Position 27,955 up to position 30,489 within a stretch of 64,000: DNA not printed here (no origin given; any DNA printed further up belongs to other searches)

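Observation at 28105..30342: Unusual fusion of a GT4 glycosyltransferase to an alpha/alpha-toroid domain with QW-like repeats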

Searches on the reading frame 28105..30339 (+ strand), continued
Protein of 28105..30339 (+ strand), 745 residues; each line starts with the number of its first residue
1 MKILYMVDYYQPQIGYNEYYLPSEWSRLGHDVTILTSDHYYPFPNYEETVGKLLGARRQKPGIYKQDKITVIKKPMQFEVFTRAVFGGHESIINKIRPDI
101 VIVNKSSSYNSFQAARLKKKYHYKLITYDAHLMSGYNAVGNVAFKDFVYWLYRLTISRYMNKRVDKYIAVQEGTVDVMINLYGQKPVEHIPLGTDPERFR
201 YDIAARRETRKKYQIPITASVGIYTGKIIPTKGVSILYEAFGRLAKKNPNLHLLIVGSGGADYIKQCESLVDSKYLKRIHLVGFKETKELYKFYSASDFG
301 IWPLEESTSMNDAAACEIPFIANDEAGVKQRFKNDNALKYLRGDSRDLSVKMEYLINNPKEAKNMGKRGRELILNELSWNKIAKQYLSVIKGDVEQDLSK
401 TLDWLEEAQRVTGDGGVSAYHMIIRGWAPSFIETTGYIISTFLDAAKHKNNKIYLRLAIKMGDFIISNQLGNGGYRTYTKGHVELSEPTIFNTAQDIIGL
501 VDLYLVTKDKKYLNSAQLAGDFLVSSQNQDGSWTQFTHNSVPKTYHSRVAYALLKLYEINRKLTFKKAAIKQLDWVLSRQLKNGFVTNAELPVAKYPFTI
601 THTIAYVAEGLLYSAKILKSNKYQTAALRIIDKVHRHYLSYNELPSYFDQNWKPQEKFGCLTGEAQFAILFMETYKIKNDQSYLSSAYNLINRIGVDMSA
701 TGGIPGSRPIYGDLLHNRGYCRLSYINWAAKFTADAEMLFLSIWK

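Call 31: find_related_loci(query=A1, collection=genome_contigs, flank=8000)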
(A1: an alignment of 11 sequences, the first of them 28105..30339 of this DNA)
Query A1 (745 aa) in genome_contigs; peptide patterns used: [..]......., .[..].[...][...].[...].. (x = any residue, [..] = any of these).
99 stretches matched a pattern; 55 encode a relative of the query (tblastn E <= 1e-3); 54 distinct loci.
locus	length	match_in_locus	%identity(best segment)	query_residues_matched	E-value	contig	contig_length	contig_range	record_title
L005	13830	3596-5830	86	1-745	0e+0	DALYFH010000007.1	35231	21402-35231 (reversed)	MAG TPA_asm: Candidatus Woesebacteria bacterium isolate CTOTU14276 NODE_195_length_35231_cov_5.124829, whole genome shot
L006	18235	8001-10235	86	1-745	0e+0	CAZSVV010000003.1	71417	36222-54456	MAG TPA_asm: uncultured Pseudomonadales bacterium isolate SRP219642_co6_386 genome assembly, contig: NODE_197_length_714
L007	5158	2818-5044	85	1-745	0e+0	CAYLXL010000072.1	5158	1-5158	MAG TPA_asm: uncultured Gammaproteobacteria bacterium isolate SRP219642_co7_536 genome assembly, contig: NODE_25254_leng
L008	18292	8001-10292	45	1-736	0e+0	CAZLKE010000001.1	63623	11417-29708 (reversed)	MAG TPA_asm: uncultured Gammaproteobacteria bacterium isolate SRP050083_co1_414 genome assembly, contig: NODE_94_length_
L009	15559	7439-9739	44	2-739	0e+0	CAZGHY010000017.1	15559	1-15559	MAG TPA_asm: uncultured Gammaproteobacteria bacterium isolate SRP286056_co2_319 genome assembly, contig: NODE_6008_lengt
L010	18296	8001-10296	47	1-736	0e+0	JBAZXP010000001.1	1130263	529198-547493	MAG: Microgenomates group bacterium isolate SO_2017_GW1_59 NODE_11_length_1130263_cov_5.408407_OW334_2017, whole genome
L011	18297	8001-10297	48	1-736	0e+0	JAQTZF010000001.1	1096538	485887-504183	MAG: Candidatus Daviesbacteria bacterium isolate STC_54 NODE_2_length_1096538_cov_10.617223_Sandtown_C, whole genome sho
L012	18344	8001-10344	43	1-736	2e-178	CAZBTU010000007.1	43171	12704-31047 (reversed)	MAG TPA_asm: uncultured Pseudomonadales bacterium isolate SRP286056_co2_100 genome assembly, contig: NODE_1041_length_43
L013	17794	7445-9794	43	1-743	3e-164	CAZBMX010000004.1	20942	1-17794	MAG TPA_asm: uncultured Pseudomonadales bacterium isolate SRP192515_co1_124 genome assembly, contig: NODE_2339_length_20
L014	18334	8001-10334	38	1-739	3e-178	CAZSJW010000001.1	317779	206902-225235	MAG TPA_asm: uncultured Pseudomonadales bacterium isolate SRP286056_co2_78 genome assembly, contig: NODE_15_length_31777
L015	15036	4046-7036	43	1-739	4e-91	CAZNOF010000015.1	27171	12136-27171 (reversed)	MAG TPA_asm: uncultured Pseudomonadales bacterium isolate SRP170004_co1_5 genome assembly, contig: NODE_2590_length_2717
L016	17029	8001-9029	45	401-736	3e-90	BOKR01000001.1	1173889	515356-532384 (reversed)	MAG: Patescibacteria group bacterium BroJett025 DNA, sequence1, whole genome shotgun sequence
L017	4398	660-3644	42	1-736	1e-89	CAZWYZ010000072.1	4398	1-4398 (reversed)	MAG TPA_asm: uncultured Pseudomonadales bacterium isolate SRP286056_co1_495 genome assembly, contig: NODE_30250_length_4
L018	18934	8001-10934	41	1-736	2e-87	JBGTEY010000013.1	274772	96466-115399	MAG: Patescibacteria group bacterium isolate JTS-RE179 k141_3005249, whole genome shotgun sequence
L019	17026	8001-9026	43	402-736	3e-85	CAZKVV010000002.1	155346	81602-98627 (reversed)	MAG TPA_asm: uncultured Pseudomonadales bacterium isolate SRP286056_co2_531 genome assembly, contig: NODE_73_length_1553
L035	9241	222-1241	33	395-740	7e-48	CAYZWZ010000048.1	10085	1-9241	MAG TPA_asm: uncultured Helicobacter sp. isolate binchicken_co36_91 genome assembly, contig: NODE_4665_length_10085_cov_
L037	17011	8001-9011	34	393-743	2e-46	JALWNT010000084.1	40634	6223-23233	MAG: Campylobacteraceae bacterium isolate M17_metabat2_scaf2bin.278 M17_NODE_506_length_40634_cov_9.125484, whole genome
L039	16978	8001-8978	32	404-736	2e-45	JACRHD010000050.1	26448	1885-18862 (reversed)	MAG: Nitrospirae bacterium isolate NC_groundwater_1768_Pr3_B-0.1um_50_19 SR-2_scaffold_141_2208774, whole genome shotgun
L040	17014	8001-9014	32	396-736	5e-43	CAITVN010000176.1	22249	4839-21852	MAG: Oligoflexia bacterium isolate LJ_bin-4497 genome assembly, contig: bin-4497:176/244, whole genome shotgun sequence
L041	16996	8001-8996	31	403-740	6e-43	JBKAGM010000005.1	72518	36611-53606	MAG: Gammaproteobacteria bacterium isolate Ske_MAG16 Ske_MAG16_0005, whole genome shotgun sequence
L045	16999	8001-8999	31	403-736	5e-41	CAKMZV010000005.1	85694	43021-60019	uncultured Gammaproteobacteria bacterium isolate LS06H_Bin4 genome assembly, contig: NODE_5_length_85694_cov_22.285547,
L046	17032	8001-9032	32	396-741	5e-41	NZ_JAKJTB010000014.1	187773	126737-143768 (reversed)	Vibrio kasasachensis strain JAMM1812 JAMM1812_scaffold_6, whole genome shotgun sequence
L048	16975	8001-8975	30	403-736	7e-40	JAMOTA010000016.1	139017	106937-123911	MAG: Sulfurovum sp. isolate 4571-419_metabat1_scaf2bin.002 4571-419_scaffold_19_c1, whole genome shotgun sequence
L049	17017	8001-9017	31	402-736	5e-40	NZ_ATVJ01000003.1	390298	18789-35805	Ponticaulis koreensis DSM 19734 G523DRAFT_scaffold00003.3_C, whole genome shotgun sequence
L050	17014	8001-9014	31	394-738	2e-39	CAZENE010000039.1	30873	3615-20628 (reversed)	MAG TPA_asm: uncultured Syntrophorhabdus sp. isolate SRP192927_co10_462 genome assembly, contig: NODE_762_length_30873_c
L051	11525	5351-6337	30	403-739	8e-39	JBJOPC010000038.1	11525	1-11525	MAG: Verrucomicrobiota bacterium isolate watershed3_2019_sw_WHONDRS-S19S_0084_B_bin.30 scaffold_1336756, whole genome sh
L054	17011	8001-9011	27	393-736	7e-37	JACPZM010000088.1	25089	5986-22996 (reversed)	MAG: Candidatus Troglogloeales bacterium isolate NC_groundwater_889_Pr1_S2p5_48_16 Montesol18_S2p5_coassembly_scaffold_6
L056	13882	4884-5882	35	403-736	3e-42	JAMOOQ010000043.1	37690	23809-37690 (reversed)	MAG: Campylobacteraceae bacterium isolate 4559-240_maxbin2_scaf2bin.114_VB 4559-240_scaffold_61_c2, whole genome shotgun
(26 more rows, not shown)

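Call 41: search_protein_families(library=pfam, proteins=[L037:7899-9632:+, L039:7872-9641:+, L040:7884-9689:+, L041:7878-9656:+, L046:7872-9674:+, L048:7857-9641:+, L045:7836-9653:+, L035:117-1913:+, L051:5060-6415:+, L056:4734-6527:+], max_evalue=0.0001)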
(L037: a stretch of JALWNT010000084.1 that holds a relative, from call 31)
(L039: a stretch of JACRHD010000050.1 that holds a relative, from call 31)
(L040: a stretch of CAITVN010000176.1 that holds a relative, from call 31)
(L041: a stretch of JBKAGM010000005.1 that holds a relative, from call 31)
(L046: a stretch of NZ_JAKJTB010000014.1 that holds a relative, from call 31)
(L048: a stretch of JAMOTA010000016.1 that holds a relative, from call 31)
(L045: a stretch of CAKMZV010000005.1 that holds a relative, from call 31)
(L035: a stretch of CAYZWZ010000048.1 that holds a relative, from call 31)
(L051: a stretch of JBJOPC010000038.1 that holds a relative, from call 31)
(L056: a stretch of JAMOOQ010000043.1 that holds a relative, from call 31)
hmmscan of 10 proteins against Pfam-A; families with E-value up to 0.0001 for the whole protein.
L037:7899-9632:+ (578 aa): 10 families
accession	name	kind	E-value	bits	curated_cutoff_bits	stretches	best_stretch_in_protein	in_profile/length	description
PF13489.12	Methyltransf_23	-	7.5e-15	55.5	27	1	409-552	13-162/164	Methyltransferase domain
PF13243.12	SQHop_cyclase_C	-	7.4e-12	45.4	26.1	1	68-235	135-302/319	Squalene-hopene cyclase C-terminal domain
PF13847.12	Methyltransf_31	-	2.5e-10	40.6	27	1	415-447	2-35/145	Methyltransferase domain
PF08241.18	Methyltransf_11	-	3.9e-10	40.7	21.2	1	421-500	1-95/95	Methyltransferase domain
PF13649.12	Methyltransf_25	-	2e-09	38.5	27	0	420-448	1-29/97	Methyltransferase domain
PF08242.18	Methyltransf_12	-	3.9e-09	37.6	30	0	466-498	65-98/98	Methyltransferase domain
PF00432.27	Prenyltrans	-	1.6e-06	28.2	26.5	1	41-215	53-215/304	Prenyltransferase alpha-alpha toroid domain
PF09492.16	Pec_lyase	-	1.7e-05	24.6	22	0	127-182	44-97/292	Pectic acid lyase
PF07678.20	TED_complement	-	2e-05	24.3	22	0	71-112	259-297/312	A-macroglobulin TED domain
PF07470.19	Glyco_hydro_88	-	8.9e-05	22.1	26.6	0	106-211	13-110/352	Glycosyl Hydrolase Family 88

L039:7872-9641:+ (590 aa): 9 families
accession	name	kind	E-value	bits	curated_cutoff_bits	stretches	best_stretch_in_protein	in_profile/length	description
PF13489.12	Methyltransf_23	-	1.6e-14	54.4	27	1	420-525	20-124/164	Methyltransferase domain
PF08241.18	Methyltransf_11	-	3.8e-14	53.5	21.2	1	427-511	1-95/95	Methyltransferase domain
PF13649.12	Methyltransf_25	-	1.5e-11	45.2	27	1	426-507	1-97/97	Methyltransferase domain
PF13847.12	Methyltransf_31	-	7.2e-10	39.2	27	0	457-518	53-114/145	Methyltransferase domain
PF08242.18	Methyltransf_12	-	3e-09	37.9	30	1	427-509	1-98/98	Methyltransferase domain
PF07944.18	Beta-AFase-like_GH127_cat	-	6.1e-07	29.2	24.9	0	123-207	123-204/376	Beta-L-arabinofuranosidase, GH127 catalytic domain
PF13243.12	SQHop_cyclase_C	-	1.5e-06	27.9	26.1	1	72-238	140-302/319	Squalene-hopene cyclase C-terminal domain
PF06662.19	C5-epim_C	-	1.7e-06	28.1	23.3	0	125-181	29-85/188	D-glucuronyl C5-epimerase C-terminus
PF07470.19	Glyco_hydro_88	-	7.5e-05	22.3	26.6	0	125-226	29-124/352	Glycosyl Hydrolase Family 88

L040:7884-9689:+ (602 aa): 6 families
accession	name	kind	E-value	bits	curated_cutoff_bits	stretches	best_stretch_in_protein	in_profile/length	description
PF13489.12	Methyltransf_23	-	3.9e-17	62.9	27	1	420-571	13-162/164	Methyltransferase domain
PF08241.18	Methyltransf_11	-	1.3e-11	45.4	21.2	1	434-519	1-95/95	Methyltransferase domain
PF08242.18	Methyltransf_12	-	5e-10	40.4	30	1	434-517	1-98/98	Methyltransferase domain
PF13847.12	Methyltransf_31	-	5.6e-10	39.5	27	0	428-460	2-35/145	Methyltransferase domain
PF13649.12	Methyltransf_25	-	5.1e-09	37.1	27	1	433-515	1-97/97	Methyltransferase domain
PF13243.12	SQHop_cyclase_C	-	3.9e-06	26.5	26.1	1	85-247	143-302/319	Squalene-hopene cyclase C-terminal domain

L041:7878-9656:+ (593 aa): 11 families
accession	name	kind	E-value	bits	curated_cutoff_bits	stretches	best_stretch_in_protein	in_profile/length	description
PF13489.12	Methyltransf_23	-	8.8e-21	74.8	27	1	417-566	16-163/164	Methyltransferase domain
PF08241.18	Methyltransf_11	-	3.1e-19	69.8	21.2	1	428-513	1-95/95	Methyltransferase domain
PF13847.12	Methyltransf_31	-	2e-16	60.4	27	1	422-560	2-144/145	Methyltransferase domain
PF13649.12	Methyltransf_25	-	7.6e-15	55.8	27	1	427-508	1-96/97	Methyltransferase domain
PF08242.18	Methyltransf_12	-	5.7e-13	49.9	30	1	428-510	1-97/98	Methyltransferase domain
PF09492.16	Pec_lyase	-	5.5e-10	39.4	22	1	133-184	46-95/292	Pectic acid lyase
PF05148.21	Methyltransf_8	-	9.5e-10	39.1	27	1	421-533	70-177/219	Hypothetical methyltransferase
PF07021.18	MetW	-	6.4e-07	29.6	21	1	417-550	7-140/193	Methionine biosynthesis protein MetW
PF13243.12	SQHop_cyclase_C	-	8.4e-06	25.5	26.1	0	83-169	146-285/319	Squalene-hopene cyclase C-terminal domain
PF01532.26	Glyco_hydro_47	-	1.9e-05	24.3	22.9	0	217-347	56-196/455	Glycosyl hydrolase family 47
PF07470.19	Glyco_hydro_88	-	6.6e-05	22.5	26.6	0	75-176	31-127/352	Glycosyl Hydrolase Family 88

L046:7872-9674:+ (601 aa): 7 families
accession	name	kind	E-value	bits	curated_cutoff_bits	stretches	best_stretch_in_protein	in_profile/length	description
PF08241.18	Methyltransf_11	-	9.4e-11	42.7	21.2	1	438-521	1-95/95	Methyltransferase domain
PF13489.12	Methyltransf_23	-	2e-10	41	27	1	424-571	13-160/164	Methyltransferase domain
PF13847.12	Methyltransf_31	-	2.7e-09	37.3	27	0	432-462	2-35/145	Methyltransferase domain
PF13649.12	Methyltransf_25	-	4.8e-08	34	27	1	437-517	1-97/97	Methyltransferase domain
PF08242.18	Methyltransf_12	-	7.6e-06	27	30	0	438-519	1-98/98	Methyltransferase domain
PF13243.12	SQHop_cyclase_C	-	2.7e-05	23.8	26.1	0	86-237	141-287/319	Squalene-hopene cyclase C-terminal domain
PF01209.24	Ubie_methyltran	-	3e-05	23.9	20.1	0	475-544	105-174/233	ubiE/COQ5 methyltransferase family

L048:7857-9641:+ (595 aa): 12 families
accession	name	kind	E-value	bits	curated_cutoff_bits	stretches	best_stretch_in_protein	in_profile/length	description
PF08241.18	Methyltransf_11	-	5.4e-13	49.8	21.2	1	433-516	1-95/95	Methyltransferase domain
PF13243.12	SQHop_cyclase_C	-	7.7e-10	38.7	26.1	1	85-230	144-289/319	Squalene-hopene cyclase C-terminal domain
PF13489.12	Methyltransf_23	-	1.9e-09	37.9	27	1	410-562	5-156/164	Methyltransferase domain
PF13649.12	Methyltransf_25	-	2e-08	35.2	27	1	433-510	2-95/97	Methyltransferase domain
PF13847.12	Methyltransf_31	-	2.1e-07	31.2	27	0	428-520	3-113/145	Methyltransferase domain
PF07944.18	Beta-AFase-like_GH127_cat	-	3.5e-07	30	24.9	1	162-274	38-160/376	Beta-L-arabinofuranosidase, GH127 catalytic domain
PF07470.19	Glyco_hydro_88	-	1.5e-06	27.9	26.6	0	114-230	13-123/352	Glycosyl Hydrolase Family 88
PF00432.27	Prenyltrans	-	4.8e-06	26.6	26.5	0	47-223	55-214/304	Prenyltransferase alpha-alpha toroid domain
PF08242.18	Methyltransf_12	-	6.4e-06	27.2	30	0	433-514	1-98/98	Methyltransferase domain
PF07678.20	TED_complement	-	1.2e-05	25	22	0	33-226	105-297/312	A-macroglobulin TED domain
PF01728.25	FtsJ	-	3.2e-05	24.4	24.1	1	415-459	9-52/181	FtsJ-like methyltransferase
PF09492.16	Pec_lyase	-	6.1e-05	22.9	22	0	136-188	45-95/292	Pectic acid lyase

L045:7836-9653:+ (606 aa): 8 families
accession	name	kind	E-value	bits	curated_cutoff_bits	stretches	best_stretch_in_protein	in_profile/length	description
PF13489.12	Methyltransf_23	-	9.6e-17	61.6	27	1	438-577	22-161/164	Methyltransferase domain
PF13243.12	SQHop_cyclase_C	-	3.9e-10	39.7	26.1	1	151-248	193-292/319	Squalene-hopene cyclase C-terminal domain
PF13847.12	Methyltransf_31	-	5e-10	39.7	27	0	487-574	67-145/145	Methyltransferase domain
PF08241.18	Methyltransf_11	-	7.7e-10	39.7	21.2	1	443-526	1-95/95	Methyltransferase domain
PF08242.18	Methyltransf_12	-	9.3e-09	36.4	30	0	443-470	1-28/98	Methyltransferase domain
PF13649.12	Methyltransf_25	-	2.8e-07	31.5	27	0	442-470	1-29/97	Methyltransferase domain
PF07678.20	TED_complement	-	7.5e-05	22.4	22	0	85-130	259-297/312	A-macroglobulin TED domain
PF05147.19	LANC_like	-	9.6e-05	21.6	23.2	0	152-249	113-213/350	Lanthionine synthetase C-like protein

L035:117-1913:+ (599 aa): 11 families
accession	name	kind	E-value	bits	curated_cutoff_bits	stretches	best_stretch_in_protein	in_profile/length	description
PF08241.18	Methyltransf_11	-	2.7e-17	63.6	21.2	1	431-516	1-95/95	Methyltransferase domain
PF13489.12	Methyltransf_23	-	1.4e-15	57.9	27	1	411-568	8-162/164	Methyltransferase domain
PF13649.12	Methyltransf_25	-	7.6e-11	43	27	1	430-512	1-97/97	Methyltransferase domain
PF13847.12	Methyltransf_31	-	8.7e-10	38.9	27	1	425-553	2-134/145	Methyltransferase domain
PF13243.12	SQHop_cyclase_C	-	3.5e-09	36.6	26.1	0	124-178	65-118/319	Squalene-hopene cyclase C-terminal domain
PF08242.18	Methyltransf_12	-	1.9e-08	35.4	30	1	431-513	1-97/98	Methyltransferase domain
PF09492.16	Pec_lyase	-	2.4e-08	34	22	0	138-185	49-94/292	Pectic acid lyase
PF07470.19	Glyco_hydro_88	-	3.5e-08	33.3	26.6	0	242-337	34-113/352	Glycosyl Hydrolase Family 88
PF05148.21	Methyltransf_8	-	6e-06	26.7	27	1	422-517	66-157/219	Hypothetical methyltransferase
PF07678.20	TED_complement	-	1e-05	25.2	22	0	30-100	107-178/312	A-macroglobulin TED domain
PF06662.19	C5-epim_C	-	1.7e-05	24.8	23.3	0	128-183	29-81/188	D-glucuronyl C5-epimerase C-terminus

L051:5060-6415:+ (452 aa): 3 families
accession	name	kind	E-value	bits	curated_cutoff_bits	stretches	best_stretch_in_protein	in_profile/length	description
PF13243.12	SQHop_cyclase_C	-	2.2e-10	40.5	26.1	1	172-241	62-128/319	Squalene-hopene cyclase C-terminal domain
PF09492.16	Pec_lyase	-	8.4e-07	29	22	0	185-223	45-83/292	Pectic acid lyase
PF07944.18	Beta-AFase-like_GH127_cat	-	8e-05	22.2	24.9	0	165-266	109-208/376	Beta-L-arabinofuranosidase, GH127 catalytic domain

L056:4734-6527:+ (598 aa): 7 families
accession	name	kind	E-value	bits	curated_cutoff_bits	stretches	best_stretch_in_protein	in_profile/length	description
PF13489.12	Methyltransf_23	-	4.6e-21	75.7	27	1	433-574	21-162/164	Methyltransferase domain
PF08241.18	Methyltransf_11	-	2.4e-11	44.6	21.2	1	439-522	1-95/95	Methyltransferase domain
PF13847.12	Methyltransf_31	-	1.8e-10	41.1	27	1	469-568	53-143/145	Methyltransferase domain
PF13243.12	SQHop_cyclase_C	-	6.7e-09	35.6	26.1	0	147-253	194-302/319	Squalene-hopene cyclase C-terminal domain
PF08242.18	Methyltransf_12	-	9.8e-09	36.3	30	1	439-520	1-98/98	Methyltransferase domain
PF09492.16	Pec_lyase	-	2.8e-08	33.8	22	0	86-125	43-82/292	Pectic acid lyase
PF13649.12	Methyltransf_25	-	1.4e-07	32.5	27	1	438-518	1-97/97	Methyltransferase domain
